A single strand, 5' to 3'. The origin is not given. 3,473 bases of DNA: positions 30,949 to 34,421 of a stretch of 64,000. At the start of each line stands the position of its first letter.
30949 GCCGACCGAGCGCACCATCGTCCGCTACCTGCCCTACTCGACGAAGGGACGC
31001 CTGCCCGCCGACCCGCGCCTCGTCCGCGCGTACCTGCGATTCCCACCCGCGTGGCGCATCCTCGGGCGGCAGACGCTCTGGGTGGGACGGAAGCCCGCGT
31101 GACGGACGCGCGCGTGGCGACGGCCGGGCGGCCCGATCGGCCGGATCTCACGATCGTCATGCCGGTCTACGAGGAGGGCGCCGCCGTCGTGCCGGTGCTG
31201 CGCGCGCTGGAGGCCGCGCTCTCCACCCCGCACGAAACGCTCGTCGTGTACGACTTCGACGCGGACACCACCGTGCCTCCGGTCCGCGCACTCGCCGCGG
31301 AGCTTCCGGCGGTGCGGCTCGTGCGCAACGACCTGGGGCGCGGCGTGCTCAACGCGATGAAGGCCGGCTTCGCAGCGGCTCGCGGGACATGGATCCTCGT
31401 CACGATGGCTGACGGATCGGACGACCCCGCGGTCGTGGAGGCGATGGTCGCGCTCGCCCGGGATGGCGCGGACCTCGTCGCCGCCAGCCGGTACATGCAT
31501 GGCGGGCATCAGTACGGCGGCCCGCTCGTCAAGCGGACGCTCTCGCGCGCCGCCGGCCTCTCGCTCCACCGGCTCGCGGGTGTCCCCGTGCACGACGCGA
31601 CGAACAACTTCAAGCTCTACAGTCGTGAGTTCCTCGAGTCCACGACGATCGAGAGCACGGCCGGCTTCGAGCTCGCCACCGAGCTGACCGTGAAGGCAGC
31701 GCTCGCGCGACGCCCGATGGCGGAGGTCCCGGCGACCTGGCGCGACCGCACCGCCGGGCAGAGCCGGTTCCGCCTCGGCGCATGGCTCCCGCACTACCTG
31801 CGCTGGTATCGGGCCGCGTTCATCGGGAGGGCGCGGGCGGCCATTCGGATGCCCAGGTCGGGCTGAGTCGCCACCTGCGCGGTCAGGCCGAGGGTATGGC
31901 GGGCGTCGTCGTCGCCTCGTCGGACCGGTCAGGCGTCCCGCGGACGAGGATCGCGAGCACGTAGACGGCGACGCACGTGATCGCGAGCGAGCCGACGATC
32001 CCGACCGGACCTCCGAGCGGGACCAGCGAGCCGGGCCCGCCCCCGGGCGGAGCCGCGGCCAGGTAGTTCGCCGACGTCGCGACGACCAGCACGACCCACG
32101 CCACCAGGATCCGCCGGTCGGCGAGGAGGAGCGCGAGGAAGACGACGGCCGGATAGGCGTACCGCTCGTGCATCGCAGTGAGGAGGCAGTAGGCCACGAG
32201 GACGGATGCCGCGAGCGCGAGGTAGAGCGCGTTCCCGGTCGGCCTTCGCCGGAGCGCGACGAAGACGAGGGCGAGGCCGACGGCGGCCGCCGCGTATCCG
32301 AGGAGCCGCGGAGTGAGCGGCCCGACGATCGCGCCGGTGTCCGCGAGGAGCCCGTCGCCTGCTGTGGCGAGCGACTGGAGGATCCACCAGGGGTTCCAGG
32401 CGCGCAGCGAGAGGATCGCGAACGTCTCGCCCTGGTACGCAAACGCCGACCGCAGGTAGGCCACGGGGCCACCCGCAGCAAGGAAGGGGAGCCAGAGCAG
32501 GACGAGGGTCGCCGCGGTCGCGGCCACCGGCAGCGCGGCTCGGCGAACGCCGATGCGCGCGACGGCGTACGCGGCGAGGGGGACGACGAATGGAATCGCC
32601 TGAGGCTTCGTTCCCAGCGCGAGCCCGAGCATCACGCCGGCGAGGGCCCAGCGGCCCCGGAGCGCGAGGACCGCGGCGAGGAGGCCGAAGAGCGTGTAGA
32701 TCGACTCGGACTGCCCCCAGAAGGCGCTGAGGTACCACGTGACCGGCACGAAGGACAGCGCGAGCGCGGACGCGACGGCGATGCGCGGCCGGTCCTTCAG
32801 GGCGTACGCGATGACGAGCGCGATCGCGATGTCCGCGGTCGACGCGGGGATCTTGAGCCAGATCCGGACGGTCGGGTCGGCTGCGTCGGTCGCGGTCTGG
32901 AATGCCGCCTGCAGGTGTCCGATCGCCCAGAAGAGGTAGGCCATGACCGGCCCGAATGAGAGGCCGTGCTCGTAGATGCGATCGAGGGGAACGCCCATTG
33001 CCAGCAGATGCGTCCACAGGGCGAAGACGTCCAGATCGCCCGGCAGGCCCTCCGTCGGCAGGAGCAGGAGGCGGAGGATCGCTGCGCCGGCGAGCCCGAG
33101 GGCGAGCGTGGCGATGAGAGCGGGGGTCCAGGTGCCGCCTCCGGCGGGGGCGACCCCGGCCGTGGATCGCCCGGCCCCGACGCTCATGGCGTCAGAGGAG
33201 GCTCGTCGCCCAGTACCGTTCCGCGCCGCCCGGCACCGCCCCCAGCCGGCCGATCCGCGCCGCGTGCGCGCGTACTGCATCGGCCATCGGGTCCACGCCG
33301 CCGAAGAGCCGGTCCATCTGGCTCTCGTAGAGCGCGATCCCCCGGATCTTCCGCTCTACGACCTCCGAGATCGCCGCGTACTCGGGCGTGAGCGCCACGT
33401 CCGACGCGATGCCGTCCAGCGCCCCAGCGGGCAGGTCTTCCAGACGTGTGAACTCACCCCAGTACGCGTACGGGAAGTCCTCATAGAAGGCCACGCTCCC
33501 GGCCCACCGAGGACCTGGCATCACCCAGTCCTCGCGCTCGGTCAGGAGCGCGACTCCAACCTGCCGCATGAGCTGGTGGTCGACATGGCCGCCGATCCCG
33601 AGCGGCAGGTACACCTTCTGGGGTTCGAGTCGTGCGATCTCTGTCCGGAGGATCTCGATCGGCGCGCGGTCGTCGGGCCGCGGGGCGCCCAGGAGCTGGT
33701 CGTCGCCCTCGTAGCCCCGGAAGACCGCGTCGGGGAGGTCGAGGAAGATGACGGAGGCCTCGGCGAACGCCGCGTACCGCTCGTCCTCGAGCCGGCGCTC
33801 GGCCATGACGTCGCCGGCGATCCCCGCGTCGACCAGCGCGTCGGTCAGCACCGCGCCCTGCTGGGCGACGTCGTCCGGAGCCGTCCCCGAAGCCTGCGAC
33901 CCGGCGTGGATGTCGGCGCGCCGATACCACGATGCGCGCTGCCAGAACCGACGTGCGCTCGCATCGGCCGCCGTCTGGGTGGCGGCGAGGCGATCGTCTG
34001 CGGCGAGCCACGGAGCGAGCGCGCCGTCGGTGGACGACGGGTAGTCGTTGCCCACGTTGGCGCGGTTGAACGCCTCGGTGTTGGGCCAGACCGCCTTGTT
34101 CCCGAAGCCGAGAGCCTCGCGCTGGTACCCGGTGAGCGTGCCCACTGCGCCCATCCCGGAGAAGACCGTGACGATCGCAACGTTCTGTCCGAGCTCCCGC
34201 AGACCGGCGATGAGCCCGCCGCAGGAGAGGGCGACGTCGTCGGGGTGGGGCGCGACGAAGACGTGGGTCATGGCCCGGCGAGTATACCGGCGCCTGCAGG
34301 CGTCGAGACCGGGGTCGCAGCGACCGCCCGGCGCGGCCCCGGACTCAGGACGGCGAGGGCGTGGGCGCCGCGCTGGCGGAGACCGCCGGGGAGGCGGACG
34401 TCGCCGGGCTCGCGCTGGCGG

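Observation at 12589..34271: A 22-kb glycoconjugate supercluster that resembles a PIM/lipomannan or GPI-anchor assembly toolkit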

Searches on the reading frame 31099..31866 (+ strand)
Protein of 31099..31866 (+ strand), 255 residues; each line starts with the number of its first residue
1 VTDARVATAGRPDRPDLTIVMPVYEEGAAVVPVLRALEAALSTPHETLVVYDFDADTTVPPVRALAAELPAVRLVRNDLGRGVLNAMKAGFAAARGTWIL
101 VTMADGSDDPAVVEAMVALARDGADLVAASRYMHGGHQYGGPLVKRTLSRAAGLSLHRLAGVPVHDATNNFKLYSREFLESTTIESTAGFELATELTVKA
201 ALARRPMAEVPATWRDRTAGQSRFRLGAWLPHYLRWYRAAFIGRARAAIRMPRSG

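Call 6: search_protein_families(library=pfam, proteins=[window:31099-31866:+], max_evalue=0.01)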
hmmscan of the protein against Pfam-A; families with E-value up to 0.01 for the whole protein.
window:31099-31866:+ (255 aa): 2 families
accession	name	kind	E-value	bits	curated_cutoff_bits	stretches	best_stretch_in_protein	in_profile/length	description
PF00535.33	Glycos_transf_2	-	4.5e-20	72.7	23.3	1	18-180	1-165/168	Glycosyl transferase family 2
PF13641.12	Glyco_tranf_2_3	-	1.2e-07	32.4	27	1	15-142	1-134/230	Glycosyltransferase like family 2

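Call 10: search_protein_families(library=ncbifam, proteins=[window:31099-31866:+], max_evalue=0.01)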
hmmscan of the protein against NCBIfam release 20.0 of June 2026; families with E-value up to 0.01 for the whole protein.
window:31099-31866:+ (255 aa): 11 families
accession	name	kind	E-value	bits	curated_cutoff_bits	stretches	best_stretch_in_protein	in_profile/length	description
NF041391.1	DPhHxTase_Halo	equivalog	3e-11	42.7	375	1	21-218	1-187/213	dolichyl-phosphate hexose transferase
NF047588.1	GlcsyltransPgfSStrep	equivalog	3.4e-11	42.9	500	1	17-181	3-166/308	glycosyltransferase PgfS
TIGR04182.1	glyco_TIGR04182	equivalog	1.9e-09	37.4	325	1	16-220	1-196/293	S-layer glycoprotein N-glycosyltransferase AglJ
NF058614.1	PPMAGASynPpgS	equivalog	4.2e-08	32.9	370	1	16-211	1-193/226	polyprenyl-phospho-N-acetylgalactosaminyl synthase PpgS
NF007986.1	PRK10714.1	equivalog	5.8e-08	32.1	529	1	17-226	8-212/316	undecaprenyl-phosphate 4-deoxy-4-formamido-L-arabinose transferase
NF007482.0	PRK10073.1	equivalog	2e-07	30.4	423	1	14-123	5-113/334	glycosyltransferase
TIGR04283.1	glyco_like_mftF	equivalog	5.3e-07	29.5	182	1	17-120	1-97/221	TIGR04283 family arsenosugar biosynthesis glycosyltransferase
TIGR03937.1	PgaC_IcaA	equivalog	3.5e-06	26.2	422.3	1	11-124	41-154/407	poly-beta-1,6-N-acetyl-D-glucosamine synthase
TIGR03965.1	mycofact_glyco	equivalog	5.1e-06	25.6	280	1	8-123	67-182/467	mycofactocin biosynthesis glycosyltransferase MftF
NF045692.1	OglycostaseCruG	equivalog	1.5e-05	24.2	600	1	17-130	43-163/386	2'-O-glycosyltransferase CruG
NF041875.1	EPS_EpsD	equivalog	0.0022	17.4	370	1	17-127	1-111/325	exopolysaccharide biosynthesis glycosyltransferase EpsD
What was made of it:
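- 31099..31866 (+): g15: second soluble GT2, probable polyprenyl-phosphate sugar synthase. NCBIfam hits to dolichyl-P hexose transferase, PgfS, AglJ and PpgS (calls 6, 10).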

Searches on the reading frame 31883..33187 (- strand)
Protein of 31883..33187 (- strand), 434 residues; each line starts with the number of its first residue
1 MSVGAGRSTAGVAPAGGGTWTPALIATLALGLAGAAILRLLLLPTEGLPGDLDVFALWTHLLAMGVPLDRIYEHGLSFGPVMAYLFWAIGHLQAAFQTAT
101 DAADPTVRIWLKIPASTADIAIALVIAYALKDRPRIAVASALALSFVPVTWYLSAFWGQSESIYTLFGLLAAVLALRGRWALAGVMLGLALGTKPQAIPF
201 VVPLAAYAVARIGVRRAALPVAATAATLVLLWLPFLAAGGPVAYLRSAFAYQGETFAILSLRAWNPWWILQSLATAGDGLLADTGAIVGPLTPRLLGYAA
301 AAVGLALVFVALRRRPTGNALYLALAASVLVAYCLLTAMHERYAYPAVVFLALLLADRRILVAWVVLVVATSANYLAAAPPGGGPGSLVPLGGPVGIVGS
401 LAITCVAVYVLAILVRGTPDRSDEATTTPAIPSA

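Call 6: search_protein_families(library=pfam, proteins=[window:31883-33187:-], max_evalue=0.01)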
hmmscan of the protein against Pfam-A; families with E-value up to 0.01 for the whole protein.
window:31883-33187:- (434 aa): 3 families
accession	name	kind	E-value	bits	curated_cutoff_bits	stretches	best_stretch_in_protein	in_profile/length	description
PF05208.19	ALG3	-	0.0013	18.7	23.6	1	162-251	128-216/358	ALG3 protein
PF13231.12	PMT_2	-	0.0017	19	26.1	1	120-233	32-154/160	Dolichyl-phosphate-mannose-protein mannosyltransferase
PF09594.16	GT87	-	0.0025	18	25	1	116-336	30-235/237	Glycosyltransferase family 87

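Call 10: search_protein_families(library=ncbifam, proteins=[window:31883-33187:-], max_evalue=0.01)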
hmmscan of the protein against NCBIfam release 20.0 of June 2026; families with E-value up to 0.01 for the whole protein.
window:31883-33187:- (434 aa): 0 families

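Call 55: search_protein_families(library=pfam, proteins=[window:31883-33187:-], max_evalue=10)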
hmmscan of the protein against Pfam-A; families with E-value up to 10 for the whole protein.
window:31883-33187:- (434 aa): 3 families
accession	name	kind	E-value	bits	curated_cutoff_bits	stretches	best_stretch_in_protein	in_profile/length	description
PF05208.19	ALG3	-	0.0013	18.7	23.6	1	162-251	128-216/358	ALG3 protein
PF13231.12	PMT_2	-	0.0017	19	26.1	1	120-233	32-154/160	Dolichyl-phosphate-mannose-protein mannosyltransferase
PF09594.16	GT87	-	0.0025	18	25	1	116-336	30-235/237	Glycosyltransferase family 87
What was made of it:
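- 31883..33187 (-): g16: generic GT-C candidate, not demonstrably GT22. Only sub-threshold ALG3, PMT_2 and GT87 hits near 1e-3 (calls 6, 55).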

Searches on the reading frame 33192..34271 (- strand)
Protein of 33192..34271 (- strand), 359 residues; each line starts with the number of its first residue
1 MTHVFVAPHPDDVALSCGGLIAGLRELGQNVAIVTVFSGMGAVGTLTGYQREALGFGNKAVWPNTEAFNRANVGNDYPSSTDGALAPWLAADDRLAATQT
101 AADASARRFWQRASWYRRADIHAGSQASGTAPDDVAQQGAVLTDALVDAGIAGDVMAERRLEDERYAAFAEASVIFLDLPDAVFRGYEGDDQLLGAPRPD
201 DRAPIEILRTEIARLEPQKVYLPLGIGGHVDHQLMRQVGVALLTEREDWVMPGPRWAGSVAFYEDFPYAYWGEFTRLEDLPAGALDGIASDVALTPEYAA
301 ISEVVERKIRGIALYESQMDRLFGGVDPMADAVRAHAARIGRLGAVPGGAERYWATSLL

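Call 6: search_protein_families(library=pfam, proteins=[window:33192-34271:-], max_evalue=0.01)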
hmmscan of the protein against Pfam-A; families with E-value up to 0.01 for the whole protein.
window:33192-34271:- (359 aa): 1 family
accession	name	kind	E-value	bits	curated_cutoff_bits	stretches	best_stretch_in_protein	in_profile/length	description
PF02585.22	PIG-L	-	6.1e-15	56.3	28.2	2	4-46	1-43/129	GlcNAc-PI de-N-acetylase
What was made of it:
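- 33192..34271 (-): g17: PIG-L/LmbE-family de-N-acetylase with a conserved insertion of about 170 aa. Pfam PIG-L at 6e-15, 56.3 bits against 28.2 (call 6).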

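Call 10: search_protein_families(library=ncbifam, proteins=[window:33192-34271:-], max_evalue=0.01)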
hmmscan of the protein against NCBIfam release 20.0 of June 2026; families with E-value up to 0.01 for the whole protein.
window:33192-34271:- (359 aa): 4 families
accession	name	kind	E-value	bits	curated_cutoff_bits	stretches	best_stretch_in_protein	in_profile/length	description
TIGR04001.1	thiol_BshB1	equivalog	1.4e-08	34.7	182.5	1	6-53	7-55/226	bacillithiol biosynthesis deacetylase BshB1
NF002557.0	PRK02122.1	subfamily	0.0044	15.2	384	1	4-44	374-414/653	glucosamine-6-phosphate deaminase-like protein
TIGR03445.1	mycothiol_MshB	equivalog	0.009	15.9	224.35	0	5-37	2-34/284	N-acetyl-1-D-myo-inositol-2-amino-2-deoxy-alpha-D-glucopyranoside deacetylase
TIGR04000.1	thiol_BshB2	equivalog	0.0094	15.6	195.25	0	3-38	2-38/217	bacillithiol biosynthesis deacetylase BshB2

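Call 35: search_solved_structures(query=window:33192-34271:-, max_evalue=0.01)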
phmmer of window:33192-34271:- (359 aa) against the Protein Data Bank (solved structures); distinct sequences matched with E-value up to 0.01: 5.
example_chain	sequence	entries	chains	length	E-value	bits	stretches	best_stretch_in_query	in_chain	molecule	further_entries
6iiy_A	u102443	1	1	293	5.4e-06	29.1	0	206-339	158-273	deacetylase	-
2x9l_A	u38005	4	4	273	6.5e-06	28.9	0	207-339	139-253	N-ACYL GLM PEUDO-TEICOPLANIN DEACETYLASE | Teicoplanin pseudoaglycone deacetylases Orf2 | Teicoplanin pseudoaglycone deacetylase Orf2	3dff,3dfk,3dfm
2xad_A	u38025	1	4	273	5.7e-05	25.8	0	5-41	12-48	N-ACYL GLM PEUDO-TEICOPLANIN DEACETYLASE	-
1uan_A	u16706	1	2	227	7.2e-05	25.4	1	4-52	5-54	hypothetical protein TT1542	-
3dfi_A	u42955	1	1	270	0.00011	24.9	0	5-42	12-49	Pseudoaglycone deacetylase Dbv21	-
